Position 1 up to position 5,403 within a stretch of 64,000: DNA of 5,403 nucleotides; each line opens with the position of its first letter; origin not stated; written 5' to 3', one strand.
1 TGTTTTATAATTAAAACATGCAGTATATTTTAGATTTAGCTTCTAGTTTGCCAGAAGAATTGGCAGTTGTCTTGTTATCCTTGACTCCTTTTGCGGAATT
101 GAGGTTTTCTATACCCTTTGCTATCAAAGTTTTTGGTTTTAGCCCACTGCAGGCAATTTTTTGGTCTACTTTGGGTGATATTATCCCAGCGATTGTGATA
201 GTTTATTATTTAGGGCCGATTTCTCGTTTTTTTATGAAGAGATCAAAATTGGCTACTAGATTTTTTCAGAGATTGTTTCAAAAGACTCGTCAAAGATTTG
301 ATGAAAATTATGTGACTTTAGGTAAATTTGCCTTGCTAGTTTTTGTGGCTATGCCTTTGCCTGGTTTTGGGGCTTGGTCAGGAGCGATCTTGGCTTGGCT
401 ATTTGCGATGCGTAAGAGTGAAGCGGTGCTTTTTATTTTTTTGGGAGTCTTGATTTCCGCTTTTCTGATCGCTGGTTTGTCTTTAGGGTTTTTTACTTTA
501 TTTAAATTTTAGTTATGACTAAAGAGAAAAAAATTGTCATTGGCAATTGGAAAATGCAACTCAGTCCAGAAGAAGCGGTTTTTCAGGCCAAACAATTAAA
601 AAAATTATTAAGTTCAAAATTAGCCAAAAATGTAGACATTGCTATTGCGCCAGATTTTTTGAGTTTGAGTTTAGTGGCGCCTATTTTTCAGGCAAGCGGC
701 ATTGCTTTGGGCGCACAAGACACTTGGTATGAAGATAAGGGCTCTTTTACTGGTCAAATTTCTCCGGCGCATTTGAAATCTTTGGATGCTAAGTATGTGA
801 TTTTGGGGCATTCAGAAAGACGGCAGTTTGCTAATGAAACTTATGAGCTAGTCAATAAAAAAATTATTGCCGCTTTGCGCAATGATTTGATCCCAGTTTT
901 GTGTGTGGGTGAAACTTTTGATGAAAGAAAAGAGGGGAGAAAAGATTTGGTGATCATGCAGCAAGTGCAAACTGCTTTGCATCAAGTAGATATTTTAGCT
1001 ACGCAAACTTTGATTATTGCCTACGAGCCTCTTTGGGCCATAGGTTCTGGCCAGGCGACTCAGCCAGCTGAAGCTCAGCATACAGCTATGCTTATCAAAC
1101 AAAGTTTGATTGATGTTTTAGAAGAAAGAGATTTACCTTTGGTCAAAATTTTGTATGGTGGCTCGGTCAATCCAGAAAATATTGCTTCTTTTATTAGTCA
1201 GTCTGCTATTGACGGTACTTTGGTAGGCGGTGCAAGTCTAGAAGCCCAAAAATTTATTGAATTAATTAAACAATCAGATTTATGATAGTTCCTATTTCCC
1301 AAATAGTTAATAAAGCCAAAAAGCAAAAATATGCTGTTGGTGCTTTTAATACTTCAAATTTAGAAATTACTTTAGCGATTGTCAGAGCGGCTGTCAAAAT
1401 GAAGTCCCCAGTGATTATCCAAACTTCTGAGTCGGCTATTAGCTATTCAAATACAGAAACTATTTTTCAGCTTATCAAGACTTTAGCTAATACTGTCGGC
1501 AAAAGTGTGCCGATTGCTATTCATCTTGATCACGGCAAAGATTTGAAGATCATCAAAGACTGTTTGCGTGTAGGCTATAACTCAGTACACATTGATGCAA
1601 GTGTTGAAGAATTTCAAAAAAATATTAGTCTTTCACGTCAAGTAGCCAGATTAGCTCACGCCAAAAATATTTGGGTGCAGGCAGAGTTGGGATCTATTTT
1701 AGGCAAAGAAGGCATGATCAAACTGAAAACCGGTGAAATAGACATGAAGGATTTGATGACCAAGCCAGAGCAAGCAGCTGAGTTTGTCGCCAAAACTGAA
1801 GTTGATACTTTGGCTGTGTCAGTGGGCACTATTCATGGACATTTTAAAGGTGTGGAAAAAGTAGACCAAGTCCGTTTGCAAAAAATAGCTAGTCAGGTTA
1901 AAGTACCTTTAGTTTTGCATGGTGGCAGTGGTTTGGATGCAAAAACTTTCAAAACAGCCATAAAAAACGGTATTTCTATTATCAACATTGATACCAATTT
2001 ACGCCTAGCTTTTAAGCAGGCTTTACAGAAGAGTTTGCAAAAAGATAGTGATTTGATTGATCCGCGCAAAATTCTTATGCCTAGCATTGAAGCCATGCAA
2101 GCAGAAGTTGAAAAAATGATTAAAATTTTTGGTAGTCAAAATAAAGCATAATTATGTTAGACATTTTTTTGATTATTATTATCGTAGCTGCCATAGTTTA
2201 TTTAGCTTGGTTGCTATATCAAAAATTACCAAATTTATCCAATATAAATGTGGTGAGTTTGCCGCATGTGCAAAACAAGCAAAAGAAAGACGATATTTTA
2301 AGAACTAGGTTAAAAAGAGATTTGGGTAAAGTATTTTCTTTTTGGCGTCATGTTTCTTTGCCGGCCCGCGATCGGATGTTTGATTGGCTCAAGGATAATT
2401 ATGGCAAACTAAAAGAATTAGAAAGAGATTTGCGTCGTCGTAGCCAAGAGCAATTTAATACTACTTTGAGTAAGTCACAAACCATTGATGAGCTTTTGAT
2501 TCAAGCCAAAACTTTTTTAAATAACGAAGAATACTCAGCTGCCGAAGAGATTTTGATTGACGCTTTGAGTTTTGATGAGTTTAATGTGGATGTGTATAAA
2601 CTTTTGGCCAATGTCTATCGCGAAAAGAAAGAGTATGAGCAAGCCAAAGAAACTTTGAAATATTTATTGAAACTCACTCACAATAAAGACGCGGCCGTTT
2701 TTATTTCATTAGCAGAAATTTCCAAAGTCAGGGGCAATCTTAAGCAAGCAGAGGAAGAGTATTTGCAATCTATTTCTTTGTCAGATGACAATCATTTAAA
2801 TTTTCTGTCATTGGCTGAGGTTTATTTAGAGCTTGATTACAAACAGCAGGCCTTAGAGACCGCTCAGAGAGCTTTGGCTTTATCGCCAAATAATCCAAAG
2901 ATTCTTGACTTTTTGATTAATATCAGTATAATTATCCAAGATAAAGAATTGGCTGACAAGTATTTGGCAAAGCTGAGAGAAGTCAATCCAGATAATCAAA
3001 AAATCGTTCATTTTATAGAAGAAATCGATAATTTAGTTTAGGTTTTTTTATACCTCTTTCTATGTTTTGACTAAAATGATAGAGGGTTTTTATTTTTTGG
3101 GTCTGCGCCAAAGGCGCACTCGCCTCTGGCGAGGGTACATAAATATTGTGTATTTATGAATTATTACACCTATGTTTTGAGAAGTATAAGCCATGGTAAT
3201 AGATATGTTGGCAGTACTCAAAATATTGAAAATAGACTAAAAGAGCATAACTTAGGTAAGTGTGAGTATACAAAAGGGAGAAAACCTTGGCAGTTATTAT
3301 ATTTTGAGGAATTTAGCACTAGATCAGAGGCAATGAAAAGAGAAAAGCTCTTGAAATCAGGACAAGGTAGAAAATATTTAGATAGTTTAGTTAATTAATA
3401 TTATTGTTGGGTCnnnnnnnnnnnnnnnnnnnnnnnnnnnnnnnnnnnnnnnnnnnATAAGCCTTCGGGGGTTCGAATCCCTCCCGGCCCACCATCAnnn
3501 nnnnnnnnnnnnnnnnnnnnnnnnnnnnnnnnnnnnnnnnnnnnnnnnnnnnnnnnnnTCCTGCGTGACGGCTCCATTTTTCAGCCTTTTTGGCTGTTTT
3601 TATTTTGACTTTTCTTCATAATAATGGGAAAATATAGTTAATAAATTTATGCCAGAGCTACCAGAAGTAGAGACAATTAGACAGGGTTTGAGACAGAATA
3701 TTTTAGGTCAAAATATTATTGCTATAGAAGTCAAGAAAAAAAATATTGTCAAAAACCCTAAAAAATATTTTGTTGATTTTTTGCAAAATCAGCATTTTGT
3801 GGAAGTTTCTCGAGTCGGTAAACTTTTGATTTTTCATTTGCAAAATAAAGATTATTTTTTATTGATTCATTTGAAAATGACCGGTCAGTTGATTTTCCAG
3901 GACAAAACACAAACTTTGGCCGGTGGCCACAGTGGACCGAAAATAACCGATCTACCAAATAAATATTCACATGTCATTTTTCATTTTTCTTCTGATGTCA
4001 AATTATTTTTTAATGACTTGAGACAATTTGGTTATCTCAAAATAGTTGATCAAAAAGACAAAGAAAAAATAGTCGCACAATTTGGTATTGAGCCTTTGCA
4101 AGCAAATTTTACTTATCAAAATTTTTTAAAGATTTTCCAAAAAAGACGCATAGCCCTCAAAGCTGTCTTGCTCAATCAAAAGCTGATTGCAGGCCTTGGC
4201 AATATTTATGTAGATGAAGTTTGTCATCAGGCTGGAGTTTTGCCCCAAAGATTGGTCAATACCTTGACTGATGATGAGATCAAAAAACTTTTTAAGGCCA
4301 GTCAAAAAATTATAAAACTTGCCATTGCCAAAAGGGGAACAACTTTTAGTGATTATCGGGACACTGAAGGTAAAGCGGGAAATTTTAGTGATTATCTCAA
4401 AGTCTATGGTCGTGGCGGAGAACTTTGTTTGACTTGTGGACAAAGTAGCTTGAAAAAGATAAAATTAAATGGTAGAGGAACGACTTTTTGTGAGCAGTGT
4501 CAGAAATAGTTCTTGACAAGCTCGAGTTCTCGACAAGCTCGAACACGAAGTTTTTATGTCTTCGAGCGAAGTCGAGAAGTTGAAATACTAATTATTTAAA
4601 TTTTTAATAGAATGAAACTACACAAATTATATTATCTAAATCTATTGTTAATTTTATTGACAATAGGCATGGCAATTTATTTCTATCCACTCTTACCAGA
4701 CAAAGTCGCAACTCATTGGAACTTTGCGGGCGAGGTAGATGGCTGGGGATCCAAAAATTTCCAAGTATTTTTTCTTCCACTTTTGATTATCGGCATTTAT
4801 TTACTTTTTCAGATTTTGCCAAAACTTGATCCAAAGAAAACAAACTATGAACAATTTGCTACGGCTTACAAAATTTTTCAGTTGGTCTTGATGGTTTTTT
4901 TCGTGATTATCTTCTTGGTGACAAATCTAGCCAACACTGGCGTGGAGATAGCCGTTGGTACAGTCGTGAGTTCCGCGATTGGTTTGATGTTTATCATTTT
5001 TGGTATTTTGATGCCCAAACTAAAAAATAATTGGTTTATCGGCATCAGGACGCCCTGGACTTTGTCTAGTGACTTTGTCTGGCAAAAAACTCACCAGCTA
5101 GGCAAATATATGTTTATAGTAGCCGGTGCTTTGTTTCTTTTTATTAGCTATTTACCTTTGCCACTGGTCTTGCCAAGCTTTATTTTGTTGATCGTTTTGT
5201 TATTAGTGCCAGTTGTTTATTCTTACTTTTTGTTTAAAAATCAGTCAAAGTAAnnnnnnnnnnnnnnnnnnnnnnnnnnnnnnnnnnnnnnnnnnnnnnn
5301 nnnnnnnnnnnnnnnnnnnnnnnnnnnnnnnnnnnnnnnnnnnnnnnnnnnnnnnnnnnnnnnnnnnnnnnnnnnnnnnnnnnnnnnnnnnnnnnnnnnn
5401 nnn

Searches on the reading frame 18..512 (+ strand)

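Call 59: search_protein_families(library=pfam, proteins=[window:18-512:+], max_evalue=0.001)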
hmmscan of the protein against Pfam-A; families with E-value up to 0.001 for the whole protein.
window:18-512:+ (164 aa): 1 family
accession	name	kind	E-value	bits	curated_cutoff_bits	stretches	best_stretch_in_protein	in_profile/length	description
PF06695.16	Sm_multidrug_ex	-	5.2e-30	105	30.7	1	27-149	1-120/121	Putative small multi-drug export protein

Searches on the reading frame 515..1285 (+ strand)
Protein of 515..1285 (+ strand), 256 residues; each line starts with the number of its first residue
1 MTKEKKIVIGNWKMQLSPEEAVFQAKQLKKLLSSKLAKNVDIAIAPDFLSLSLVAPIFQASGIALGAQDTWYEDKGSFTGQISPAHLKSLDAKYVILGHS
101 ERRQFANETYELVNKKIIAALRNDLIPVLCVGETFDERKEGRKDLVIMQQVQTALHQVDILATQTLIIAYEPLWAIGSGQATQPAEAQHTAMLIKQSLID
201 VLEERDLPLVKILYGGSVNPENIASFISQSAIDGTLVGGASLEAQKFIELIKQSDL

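Call 59: search_protein_families(library=pfam, proteins=[window:515-1285:+], max_evalue=0.001)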
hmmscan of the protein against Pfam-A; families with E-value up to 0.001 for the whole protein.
window:515-1285:+ (256 aa): 1 family
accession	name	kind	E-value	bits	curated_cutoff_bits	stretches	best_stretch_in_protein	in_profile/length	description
PF00121.24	TIM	-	9.7e-78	261.5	20.1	1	6-253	1-244/245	Triosephosphate isomerase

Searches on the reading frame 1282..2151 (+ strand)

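Call 59: search_protein_families(library=pfam, proteins=[window:1282-2151:+], max_evalue=0.001)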
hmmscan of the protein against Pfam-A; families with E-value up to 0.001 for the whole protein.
window:1282-2151:+ (289 aa): 1 family
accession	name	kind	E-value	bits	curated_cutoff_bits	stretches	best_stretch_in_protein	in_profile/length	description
PF01116.26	F_bP_aldolase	-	3.4e-89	299.5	25.5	1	5-288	3-277/277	Fructose-bisphosphate aldolase class-II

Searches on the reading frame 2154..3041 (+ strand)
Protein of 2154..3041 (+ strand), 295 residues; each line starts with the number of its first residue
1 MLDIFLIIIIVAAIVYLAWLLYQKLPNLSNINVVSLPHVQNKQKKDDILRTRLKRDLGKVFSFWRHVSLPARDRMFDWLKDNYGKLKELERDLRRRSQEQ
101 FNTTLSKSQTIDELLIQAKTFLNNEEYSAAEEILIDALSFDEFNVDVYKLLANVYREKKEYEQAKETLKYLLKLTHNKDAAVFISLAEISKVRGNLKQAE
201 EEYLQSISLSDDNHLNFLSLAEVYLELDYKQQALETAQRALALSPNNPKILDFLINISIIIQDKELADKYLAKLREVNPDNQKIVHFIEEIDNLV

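Call 59: search_protein_families(library=pfam, proteins=[window:2154-3041:+], max_evalue=0.001)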
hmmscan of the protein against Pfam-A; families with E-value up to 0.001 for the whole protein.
window:2154-3041:+ (295 aa): 14 families
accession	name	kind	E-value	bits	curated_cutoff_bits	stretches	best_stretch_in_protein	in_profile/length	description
PF23914.1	TPR_CcmH_CycH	-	1.5e-11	44.9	42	2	117-180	92-156/158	Cytochrome c-type biogenesis protein H TPR domain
PF13428.12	TPR_14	-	2.9e-09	37.1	23.5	0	218-255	5-42/44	Tetratricopeptide repeat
PF07719.23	TPR_2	-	5.2e-09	36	27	0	220-247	7-34/34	Tetratricopeptide repeat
PF14559.12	TPR_19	-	6.4e-09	36.5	25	1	124-177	4-57/68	Tetratricopeptide repeat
PF13181.12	TPR_8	-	1.6e-08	34.4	25.7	0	219-247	6-34/34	Tetratricopeptide repeat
PF17874.7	TPR_MalT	-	1.1e-06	28.6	45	1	158-246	18-112/336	MalT-like TPR region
PF13431.12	TPR_17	-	1.5e-06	28.5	24.4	0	136-165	4-33/34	Tetratricopeptide repeat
PF13414.12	TPR_11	-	1.3e-05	25.2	26.8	0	193-227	7-41/42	TPR repeat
PF00515.34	TPR_1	-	3.3e-05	23.9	27.8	0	146-168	2-24/34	Tetratricopeptide repeat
PF13176.12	TPR_7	-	3.4e-05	24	27.9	0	218-247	3-32/36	Tetratricopeptide repeat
PF13432.12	TPR_16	-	6.4e-05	23.8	32.7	0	117-166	3-52/65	Tetratricopeptide repeat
PF19529.4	DUF6057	-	9.3e-05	21.9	29.8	1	214-275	342-405/569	Family of unknown function (DUF6057)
PF13429.12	TPR_15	-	0.00026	20.9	26.2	0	144-213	109-179/280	Tetratricopeptide repeat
PF13424.12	TPR_12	-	0.00037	21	30.1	0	181-244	4-75/77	Tetratricopeptide repeat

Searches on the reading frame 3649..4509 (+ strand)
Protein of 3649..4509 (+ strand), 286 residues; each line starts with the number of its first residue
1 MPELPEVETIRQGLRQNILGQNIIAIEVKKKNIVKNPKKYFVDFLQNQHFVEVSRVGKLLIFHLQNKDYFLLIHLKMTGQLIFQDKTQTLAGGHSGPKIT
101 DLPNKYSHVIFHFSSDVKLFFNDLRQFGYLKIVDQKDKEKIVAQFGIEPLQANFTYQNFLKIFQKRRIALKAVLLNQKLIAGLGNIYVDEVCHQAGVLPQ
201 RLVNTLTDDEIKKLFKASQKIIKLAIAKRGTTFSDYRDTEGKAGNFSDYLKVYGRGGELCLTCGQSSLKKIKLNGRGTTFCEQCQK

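Call 59: search_protein_families(library=pfam, proteins=[window:3649-4509:+], max_evalue=0.001)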
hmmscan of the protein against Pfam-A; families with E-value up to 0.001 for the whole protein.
window:3649-4509:+ (286 aa): 4 families
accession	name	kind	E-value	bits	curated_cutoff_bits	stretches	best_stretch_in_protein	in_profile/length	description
PF01149.29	Fapy_DNA_glyco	-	4.6e-30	105.1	25.5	1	1-129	1-116/117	Formamidopyrimidine-DNA glycosylase N-terminal domain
PF06831.19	H2TH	-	3e-22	78.8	34.7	1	146-233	2-89/93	Formamidopyrimidine-DNA glycosylase H2TH domain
PF06827.20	zf-FPG_IleRS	-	9.2e-07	29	21.3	1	257-286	1-29/30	Zinc finger found in FPG and IleRS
PF05833.16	NFACT_N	-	5.7e-06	25.8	31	1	147-232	168-250/456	NFACT N-terminal and middle domains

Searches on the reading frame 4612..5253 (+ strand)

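Call 59: search_protein_families(library=pfam, proteins=[window:4612-5253:+], max_evalue=0.001)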
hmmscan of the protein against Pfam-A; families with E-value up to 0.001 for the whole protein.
window:4612-5253:+ (213 aa): 2 families
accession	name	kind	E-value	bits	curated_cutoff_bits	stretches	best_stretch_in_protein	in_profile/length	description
PF07853.16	DUF1648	-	1.2e-20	73.3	28.7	1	12-60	1-49/49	Domain of unknown function (DUF1648)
PF13630.11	SdpI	-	1.9e-18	66.8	28.2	1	136-204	1-71/71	SdpI/YfhL protein family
